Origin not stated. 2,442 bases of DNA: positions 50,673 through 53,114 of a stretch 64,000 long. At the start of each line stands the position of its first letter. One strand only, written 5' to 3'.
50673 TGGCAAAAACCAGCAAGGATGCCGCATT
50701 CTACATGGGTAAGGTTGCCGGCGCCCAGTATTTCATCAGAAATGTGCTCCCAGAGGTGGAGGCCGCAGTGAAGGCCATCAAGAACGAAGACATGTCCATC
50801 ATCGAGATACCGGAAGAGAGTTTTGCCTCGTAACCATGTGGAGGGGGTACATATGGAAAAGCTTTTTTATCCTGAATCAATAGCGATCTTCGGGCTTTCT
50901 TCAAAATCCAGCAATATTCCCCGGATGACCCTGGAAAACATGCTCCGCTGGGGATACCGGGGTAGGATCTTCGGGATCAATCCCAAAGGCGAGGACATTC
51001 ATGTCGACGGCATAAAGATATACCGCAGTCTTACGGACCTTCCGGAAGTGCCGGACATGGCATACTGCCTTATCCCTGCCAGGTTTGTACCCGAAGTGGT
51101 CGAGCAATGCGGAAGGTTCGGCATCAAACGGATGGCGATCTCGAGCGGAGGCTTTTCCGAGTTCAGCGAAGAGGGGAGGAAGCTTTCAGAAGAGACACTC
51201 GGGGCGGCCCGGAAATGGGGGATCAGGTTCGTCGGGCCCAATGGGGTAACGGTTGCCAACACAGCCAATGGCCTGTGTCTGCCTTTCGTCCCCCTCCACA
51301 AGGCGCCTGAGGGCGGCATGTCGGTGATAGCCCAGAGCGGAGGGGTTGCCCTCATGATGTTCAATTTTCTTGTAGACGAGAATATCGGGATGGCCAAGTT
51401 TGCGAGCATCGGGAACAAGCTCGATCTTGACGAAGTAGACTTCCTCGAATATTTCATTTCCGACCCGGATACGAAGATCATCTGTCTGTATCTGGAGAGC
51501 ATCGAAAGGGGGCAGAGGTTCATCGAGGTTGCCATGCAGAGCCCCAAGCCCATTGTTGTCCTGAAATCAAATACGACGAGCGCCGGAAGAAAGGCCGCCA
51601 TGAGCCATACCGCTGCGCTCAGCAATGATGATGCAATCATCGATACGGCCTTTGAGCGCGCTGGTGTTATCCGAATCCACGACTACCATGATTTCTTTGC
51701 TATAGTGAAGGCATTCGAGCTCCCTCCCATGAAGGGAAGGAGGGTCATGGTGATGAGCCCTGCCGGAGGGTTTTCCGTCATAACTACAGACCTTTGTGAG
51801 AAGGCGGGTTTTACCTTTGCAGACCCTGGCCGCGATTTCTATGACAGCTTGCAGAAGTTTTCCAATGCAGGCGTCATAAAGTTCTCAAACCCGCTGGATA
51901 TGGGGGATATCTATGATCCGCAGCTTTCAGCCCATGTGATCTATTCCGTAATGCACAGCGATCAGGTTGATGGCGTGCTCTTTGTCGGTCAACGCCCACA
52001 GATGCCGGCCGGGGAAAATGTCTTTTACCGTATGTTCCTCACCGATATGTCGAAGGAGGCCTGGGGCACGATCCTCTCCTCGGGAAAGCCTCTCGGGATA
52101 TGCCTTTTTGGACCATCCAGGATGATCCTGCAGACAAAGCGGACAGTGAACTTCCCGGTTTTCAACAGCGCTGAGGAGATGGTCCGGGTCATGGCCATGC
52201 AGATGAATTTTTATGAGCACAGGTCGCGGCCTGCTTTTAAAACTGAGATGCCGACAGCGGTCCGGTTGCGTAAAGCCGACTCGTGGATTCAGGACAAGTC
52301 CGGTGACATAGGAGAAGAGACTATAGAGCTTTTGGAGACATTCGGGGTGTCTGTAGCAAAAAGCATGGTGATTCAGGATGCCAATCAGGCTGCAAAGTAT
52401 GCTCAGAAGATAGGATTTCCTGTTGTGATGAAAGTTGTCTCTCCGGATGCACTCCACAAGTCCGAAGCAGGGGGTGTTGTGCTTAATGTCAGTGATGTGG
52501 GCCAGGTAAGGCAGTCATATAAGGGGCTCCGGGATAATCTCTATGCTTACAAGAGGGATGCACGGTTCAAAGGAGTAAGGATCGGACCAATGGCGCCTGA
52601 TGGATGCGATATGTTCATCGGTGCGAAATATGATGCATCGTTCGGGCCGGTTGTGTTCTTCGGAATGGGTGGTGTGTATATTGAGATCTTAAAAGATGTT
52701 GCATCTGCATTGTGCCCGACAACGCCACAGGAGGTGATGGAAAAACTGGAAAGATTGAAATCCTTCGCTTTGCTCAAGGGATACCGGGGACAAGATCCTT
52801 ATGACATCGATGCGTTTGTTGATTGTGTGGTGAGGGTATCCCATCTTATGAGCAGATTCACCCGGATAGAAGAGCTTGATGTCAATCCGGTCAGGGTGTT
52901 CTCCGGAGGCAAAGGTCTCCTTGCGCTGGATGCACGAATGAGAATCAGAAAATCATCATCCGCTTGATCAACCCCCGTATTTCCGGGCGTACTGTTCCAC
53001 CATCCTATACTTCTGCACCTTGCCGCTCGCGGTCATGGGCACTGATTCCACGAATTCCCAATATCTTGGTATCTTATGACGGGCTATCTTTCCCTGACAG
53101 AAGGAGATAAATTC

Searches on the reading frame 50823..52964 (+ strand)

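Call 80: search_protein_families(library=pfam, proteins=[window:50823-52964:+], max_evalue=0.00001)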
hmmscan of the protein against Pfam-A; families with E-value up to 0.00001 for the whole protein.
window:50823-52964:+ (714 aa): 4 families
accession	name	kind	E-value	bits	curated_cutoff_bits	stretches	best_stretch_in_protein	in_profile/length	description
PF13549.11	ATP-grasp_5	-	9.6e-66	221.7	27.6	1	498-708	13-221/221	ATP-grasp domain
PF13607.11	Succ_CoA_lig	-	6.8e-45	152.7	27.4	1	164-298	2-138/138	Succinyl-CoA ligase like flavodoxin domain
PF13380.12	CoA_binding_2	-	2.8e-15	57.2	22.8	1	19-145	2-114/116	CoA binding domain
PF02629.25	CoA_binding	-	4.9e-09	37.3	22.3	1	17-106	3-93/97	CoA binding domain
